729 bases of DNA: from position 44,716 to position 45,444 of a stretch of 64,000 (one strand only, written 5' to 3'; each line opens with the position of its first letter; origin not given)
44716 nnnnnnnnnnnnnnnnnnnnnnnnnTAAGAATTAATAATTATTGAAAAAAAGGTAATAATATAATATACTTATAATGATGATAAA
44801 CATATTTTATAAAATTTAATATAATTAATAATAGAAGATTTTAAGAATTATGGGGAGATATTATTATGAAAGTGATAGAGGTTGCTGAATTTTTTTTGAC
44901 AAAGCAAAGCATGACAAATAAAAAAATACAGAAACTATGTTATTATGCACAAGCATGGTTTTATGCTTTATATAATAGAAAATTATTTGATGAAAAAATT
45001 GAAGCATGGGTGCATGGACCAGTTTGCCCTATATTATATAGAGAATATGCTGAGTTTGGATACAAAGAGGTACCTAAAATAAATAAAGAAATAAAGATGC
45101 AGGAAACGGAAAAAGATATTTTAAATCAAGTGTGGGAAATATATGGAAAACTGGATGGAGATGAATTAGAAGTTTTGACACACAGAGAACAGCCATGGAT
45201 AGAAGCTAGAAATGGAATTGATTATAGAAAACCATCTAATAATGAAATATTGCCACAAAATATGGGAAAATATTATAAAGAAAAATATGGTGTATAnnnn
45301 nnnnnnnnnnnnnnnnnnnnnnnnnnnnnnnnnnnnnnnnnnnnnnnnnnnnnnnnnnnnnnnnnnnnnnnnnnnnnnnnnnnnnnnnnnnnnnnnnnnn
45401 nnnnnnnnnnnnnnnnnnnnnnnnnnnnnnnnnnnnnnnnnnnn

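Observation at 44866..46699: Three-gene Panacea operon: PanA antitoxin, an N-terminally extended RelE/YoeB-like candidate toxin, and an unknown 273-aa third component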

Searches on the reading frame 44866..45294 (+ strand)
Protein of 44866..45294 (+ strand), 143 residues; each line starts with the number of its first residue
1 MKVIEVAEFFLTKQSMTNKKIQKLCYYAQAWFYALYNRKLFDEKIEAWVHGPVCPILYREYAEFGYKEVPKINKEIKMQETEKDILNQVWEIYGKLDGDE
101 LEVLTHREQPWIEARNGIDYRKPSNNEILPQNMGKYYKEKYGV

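Call 3: search_protein_families(library=pfam, proteins=[window:44866-45294:+], max_evalue=0.1)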
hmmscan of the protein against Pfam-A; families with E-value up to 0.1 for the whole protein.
window:44866-45294:+ (143 aa): 1 family
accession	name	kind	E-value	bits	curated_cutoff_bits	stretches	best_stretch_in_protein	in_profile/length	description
PF13274.11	SocA_Panacea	-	1.4e-21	78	25.7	1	21-111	1-112/113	Antitoxin SocA-like, Panacea domain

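Call 4: search_protein_families(library=padloc, proteins=[window:44866-45294:+], max_evalue=0.1)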
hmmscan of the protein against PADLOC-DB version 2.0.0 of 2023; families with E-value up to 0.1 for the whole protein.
window:44866-45294:+ (143 aa): 0 families

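Call 5: search_protein_families(library=ncbifam, proteins=[window:44866-45294:+], max_evalue=1)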
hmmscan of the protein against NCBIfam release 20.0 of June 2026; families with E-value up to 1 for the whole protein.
window:44866-45294:+ (143 aa): 1 family
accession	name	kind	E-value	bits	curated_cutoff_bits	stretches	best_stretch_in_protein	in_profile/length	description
NF047745.1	SocA_antitoxin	equivalog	4.7e-12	45.9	190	1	13-74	18-79/176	type VI toxin-antitoxin system SocA family antitoxin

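Call 6: search_protein_families(library=phrogs, proteins=[window:44866-45294:+], max_evalue=1)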
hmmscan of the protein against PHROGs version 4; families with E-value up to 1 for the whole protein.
window:44866-45294:+ (143 aa): 2 families
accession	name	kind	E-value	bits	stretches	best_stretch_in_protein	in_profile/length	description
phrog_1281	-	unknown function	1.8e-43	149.5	1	1-141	8-154/195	-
phrog_10390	-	unknown function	4.6e-33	116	1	2-140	150-294/299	-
